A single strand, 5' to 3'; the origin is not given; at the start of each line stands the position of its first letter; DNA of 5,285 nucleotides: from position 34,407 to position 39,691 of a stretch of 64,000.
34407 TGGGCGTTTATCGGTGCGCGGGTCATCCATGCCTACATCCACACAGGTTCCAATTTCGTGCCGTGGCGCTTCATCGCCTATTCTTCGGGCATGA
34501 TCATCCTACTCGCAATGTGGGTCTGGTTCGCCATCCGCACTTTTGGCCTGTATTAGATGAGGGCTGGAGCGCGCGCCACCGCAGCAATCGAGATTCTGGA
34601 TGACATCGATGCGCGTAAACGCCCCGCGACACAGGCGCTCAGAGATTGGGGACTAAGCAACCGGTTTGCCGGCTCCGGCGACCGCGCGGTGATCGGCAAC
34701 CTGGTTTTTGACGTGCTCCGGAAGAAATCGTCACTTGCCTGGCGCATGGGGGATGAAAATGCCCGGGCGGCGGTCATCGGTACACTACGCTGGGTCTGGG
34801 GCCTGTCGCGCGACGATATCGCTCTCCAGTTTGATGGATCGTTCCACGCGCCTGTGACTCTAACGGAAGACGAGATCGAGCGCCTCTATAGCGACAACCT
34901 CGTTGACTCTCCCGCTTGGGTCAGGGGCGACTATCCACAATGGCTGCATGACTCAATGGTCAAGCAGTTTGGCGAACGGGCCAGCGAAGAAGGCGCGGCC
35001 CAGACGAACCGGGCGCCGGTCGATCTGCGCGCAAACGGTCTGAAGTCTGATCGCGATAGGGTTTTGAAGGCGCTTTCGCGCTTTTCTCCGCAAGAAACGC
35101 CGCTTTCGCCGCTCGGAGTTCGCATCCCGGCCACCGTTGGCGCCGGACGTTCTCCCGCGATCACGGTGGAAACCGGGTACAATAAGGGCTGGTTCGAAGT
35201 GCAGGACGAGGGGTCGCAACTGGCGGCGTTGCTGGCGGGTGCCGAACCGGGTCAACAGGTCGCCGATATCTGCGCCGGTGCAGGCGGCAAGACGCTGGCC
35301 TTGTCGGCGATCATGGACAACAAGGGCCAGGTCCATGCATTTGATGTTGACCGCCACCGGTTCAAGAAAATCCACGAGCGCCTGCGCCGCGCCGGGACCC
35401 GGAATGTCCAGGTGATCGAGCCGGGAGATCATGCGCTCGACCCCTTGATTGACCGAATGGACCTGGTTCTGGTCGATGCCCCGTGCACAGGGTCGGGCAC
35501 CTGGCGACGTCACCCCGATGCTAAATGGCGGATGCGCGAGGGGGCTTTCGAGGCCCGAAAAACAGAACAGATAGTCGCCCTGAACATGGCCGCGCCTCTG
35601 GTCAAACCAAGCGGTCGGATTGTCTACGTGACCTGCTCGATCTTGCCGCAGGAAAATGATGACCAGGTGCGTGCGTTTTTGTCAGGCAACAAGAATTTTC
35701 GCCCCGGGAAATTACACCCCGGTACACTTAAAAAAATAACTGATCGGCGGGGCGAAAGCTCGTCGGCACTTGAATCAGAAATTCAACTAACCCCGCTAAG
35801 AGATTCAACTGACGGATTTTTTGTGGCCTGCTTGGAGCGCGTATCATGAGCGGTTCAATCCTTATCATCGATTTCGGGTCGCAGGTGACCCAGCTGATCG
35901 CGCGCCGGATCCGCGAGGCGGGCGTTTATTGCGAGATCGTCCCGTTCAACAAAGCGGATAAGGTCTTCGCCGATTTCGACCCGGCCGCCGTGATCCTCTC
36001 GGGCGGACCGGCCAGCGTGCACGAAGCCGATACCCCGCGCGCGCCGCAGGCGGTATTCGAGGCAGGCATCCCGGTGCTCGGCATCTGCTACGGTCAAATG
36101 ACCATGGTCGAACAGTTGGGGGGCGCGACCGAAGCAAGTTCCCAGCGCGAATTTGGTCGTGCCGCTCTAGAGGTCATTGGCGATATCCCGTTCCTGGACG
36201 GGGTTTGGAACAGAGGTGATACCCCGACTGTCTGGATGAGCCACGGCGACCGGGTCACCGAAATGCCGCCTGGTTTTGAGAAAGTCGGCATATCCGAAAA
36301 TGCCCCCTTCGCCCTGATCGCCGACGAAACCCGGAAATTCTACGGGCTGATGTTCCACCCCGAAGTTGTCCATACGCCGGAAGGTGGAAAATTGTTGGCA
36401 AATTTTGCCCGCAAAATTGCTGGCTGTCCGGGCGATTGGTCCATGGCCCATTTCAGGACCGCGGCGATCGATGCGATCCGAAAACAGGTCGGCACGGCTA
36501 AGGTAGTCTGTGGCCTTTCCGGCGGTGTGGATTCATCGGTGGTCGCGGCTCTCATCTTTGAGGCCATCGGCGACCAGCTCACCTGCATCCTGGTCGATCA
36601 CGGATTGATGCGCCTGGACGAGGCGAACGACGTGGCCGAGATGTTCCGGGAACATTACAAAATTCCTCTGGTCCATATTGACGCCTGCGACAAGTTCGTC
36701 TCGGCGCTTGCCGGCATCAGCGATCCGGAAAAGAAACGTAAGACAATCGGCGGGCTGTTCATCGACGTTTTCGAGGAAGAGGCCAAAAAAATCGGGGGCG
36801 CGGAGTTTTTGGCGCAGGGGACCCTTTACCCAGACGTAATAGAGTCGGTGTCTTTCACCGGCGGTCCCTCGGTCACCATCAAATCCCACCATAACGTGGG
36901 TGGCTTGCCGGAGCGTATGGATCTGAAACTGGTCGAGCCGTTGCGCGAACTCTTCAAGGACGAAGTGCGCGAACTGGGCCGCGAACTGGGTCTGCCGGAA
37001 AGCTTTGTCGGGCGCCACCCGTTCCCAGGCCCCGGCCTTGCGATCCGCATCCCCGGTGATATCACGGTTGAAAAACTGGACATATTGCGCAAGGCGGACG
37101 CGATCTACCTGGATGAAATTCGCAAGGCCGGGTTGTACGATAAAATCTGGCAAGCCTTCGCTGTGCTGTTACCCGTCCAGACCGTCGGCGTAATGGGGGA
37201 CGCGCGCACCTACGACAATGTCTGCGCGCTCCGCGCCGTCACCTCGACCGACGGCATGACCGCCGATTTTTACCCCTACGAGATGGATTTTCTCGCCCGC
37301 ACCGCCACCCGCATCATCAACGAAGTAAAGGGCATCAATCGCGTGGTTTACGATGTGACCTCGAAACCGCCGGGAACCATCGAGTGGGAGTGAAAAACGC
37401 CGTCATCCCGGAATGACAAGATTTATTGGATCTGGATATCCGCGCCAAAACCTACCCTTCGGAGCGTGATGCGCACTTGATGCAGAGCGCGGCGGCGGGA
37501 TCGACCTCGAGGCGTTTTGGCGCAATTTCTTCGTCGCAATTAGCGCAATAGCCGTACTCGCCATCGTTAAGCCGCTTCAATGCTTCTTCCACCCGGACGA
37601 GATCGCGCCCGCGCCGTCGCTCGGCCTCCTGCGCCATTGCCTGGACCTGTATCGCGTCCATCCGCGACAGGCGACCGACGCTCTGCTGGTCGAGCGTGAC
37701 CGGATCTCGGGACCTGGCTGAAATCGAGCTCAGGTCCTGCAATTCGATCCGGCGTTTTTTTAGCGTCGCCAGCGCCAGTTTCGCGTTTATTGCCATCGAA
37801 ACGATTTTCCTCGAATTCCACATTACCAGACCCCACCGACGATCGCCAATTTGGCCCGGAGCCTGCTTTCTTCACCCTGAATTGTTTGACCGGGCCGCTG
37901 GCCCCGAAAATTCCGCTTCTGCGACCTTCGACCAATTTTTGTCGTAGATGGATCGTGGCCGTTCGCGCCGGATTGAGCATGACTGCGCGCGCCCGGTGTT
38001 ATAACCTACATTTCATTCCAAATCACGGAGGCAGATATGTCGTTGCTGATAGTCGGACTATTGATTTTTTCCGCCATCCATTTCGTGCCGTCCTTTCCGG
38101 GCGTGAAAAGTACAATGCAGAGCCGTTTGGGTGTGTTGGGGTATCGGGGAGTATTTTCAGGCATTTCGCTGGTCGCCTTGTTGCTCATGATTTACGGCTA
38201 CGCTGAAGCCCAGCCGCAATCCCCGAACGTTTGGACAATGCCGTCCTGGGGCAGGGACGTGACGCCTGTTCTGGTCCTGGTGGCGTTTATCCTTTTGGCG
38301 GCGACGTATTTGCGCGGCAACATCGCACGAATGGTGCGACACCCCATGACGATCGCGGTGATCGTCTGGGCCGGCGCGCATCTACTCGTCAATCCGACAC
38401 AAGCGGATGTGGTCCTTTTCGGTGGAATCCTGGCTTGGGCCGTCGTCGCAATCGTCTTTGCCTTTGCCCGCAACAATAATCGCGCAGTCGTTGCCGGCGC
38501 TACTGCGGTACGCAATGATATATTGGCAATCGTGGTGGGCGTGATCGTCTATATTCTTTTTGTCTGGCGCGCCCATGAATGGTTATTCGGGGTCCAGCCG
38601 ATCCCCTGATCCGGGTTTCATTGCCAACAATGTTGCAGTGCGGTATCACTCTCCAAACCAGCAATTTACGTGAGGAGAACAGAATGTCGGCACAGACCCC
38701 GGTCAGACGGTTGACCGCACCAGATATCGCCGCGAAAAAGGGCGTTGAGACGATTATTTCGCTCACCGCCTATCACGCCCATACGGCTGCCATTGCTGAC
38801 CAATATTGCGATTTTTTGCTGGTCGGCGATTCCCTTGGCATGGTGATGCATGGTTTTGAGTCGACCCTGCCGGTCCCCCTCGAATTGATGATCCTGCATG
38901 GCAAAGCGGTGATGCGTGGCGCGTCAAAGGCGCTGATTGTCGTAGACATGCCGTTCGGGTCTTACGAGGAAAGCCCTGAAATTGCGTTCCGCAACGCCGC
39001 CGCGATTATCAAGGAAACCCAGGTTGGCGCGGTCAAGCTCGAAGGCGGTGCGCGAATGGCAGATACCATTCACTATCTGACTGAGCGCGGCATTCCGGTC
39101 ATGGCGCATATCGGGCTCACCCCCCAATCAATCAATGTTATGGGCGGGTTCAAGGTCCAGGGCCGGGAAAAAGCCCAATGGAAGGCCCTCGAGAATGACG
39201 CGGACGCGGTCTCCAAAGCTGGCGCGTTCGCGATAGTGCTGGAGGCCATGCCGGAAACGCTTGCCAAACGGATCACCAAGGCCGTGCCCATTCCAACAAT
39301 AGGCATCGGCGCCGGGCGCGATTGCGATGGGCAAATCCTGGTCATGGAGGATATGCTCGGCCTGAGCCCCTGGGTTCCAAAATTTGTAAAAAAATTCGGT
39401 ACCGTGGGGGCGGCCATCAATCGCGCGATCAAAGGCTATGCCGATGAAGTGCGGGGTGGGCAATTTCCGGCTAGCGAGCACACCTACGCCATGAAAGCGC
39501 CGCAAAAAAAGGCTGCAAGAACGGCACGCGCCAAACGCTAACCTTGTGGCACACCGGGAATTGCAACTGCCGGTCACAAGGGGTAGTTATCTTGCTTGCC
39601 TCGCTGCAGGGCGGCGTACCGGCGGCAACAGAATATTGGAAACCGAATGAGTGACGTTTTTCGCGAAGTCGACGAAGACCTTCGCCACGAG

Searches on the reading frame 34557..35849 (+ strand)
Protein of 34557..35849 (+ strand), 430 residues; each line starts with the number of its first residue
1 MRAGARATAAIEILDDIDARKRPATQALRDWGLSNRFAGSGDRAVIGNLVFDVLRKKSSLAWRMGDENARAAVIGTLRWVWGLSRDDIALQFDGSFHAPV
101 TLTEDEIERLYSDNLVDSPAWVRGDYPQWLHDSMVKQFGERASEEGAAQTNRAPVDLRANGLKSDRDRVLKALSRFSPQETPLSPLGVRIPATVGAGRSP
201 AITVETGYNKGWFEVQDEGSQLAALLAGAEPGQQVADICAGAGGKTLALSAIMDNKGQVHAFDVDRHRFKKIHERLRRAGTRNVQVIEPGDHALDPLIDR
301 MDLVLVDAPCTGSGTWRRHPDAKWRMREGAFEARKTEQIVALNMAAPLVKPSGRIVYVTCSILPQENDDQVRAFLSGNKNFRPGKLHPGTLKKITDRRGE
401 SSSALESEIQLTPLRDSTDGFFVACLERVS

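Call 24: search_protein_families(library=pfam, proteins=[window:34557-35849:+], max_evalue=0.00001)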
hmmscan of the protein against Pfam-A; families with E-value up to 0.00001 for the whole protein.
window:34557-35849:+ (430 aa): 3 families
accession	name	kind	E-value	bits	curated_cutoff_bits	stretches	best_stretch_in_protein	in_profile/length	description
PF01189.24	Methyltr_RsmB-F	-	3.6e-41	141.5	27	1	230-426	7-198/199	16S rRNA methyltransferase RsmB/F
PF22458.1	RsmF-B_ferredox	-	9e-08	32.6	27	1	126-190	1-67/74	Methyltr_RsmF/B-like, ferredoxin-like domain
PF01209.24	Ubie_methyltran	-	4.3e-06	26.7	20.1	1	227-304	43-120/233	ubiE/COQ5 methyltransferase family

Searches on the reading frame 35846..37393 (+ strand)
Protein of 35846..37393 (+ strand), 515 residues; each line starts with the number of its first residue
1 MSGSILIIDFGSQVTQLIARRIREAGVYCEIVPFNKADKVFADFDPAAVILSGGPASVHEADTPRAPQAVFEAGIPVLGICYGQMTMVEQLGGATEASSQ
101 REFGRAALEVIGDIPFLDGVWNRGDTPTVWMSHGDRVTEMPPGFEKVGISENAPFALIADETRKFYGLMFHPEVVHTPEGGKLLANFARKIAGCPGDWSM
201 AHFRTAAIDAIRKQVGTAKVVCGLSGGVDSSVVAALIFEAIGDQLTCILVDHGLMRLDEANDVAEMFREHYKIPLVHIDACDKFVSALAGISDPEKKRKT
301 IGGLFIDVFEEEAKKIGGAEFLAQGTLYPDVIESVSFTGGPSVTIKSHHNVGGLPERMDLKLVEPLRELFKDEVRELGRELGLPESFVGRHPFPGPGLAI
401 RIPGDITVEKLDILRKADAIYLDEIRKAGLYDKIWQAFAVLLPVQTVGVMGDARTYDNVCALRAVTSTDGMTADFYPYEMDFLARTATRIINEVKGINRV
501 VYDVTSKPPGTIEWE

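Call 24: search_protein_families(library=pfam, proteins=[window:35846-37393:+], max_evalue=0.00001)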
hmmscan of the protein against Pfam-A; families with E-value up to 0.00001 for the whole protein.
window:35846-37393:+ (515 aa): 3 families
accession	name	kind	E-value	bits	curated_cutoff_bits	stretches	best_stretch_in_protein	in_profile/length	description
PF00958.27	GMP_synt_C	-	1.7e-43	147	27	1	423-514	1-92/92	GMP synthase C terminal domain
PF00117.34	GATase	-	6.2e-37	127.6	22.8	1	6-190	1-189/190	Glutamine amidotransferase class-I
PF02540.23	NAD_synthase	-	9.5e-12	45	21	1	213-279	14-80/242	NAD synthase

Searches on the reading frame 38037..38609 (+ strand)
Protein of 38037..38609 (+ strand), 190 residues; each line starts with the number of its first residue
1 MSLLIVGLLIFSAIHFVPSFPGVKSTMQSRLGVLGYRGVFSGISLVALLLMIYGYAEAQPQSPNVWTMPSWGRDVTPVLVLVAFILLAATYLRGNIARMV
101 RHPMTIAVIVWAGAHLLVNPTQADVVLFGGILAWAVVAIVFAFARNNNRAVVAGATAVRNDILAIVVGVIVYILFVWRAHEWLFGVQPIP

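Call 24: search_protein_families(library=pfam, proteins=[window:38037-38609:+], max_evalue=0.00001)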
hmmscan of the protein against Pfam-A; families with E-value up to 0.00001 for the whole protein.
window:38037-38609:+ (190 aa): 1 family
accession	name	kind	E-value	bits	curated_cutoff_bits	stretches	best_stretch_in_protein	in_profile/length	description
PF07298.16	NnrU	-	3.2e-54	183.9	24.7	1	4-188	2-188/188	NnrU protein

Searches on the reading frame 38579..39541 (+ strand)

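Call 24: search_protein_families(library=pfam, proteins=[window:38579-39541:+], max_evalue=0.00001)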
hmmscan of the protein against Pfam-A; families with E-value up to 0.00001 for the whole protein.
window:38579-39541:+ (320 aa): 1 family
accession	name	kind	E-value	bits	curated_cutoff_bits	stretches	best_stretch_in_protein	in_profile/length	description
PF02548.21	Pantoate_transf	-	7.3e-105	350.5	28.7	1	45-298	2-258/259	Ketopantoate hydroxymethyltransferase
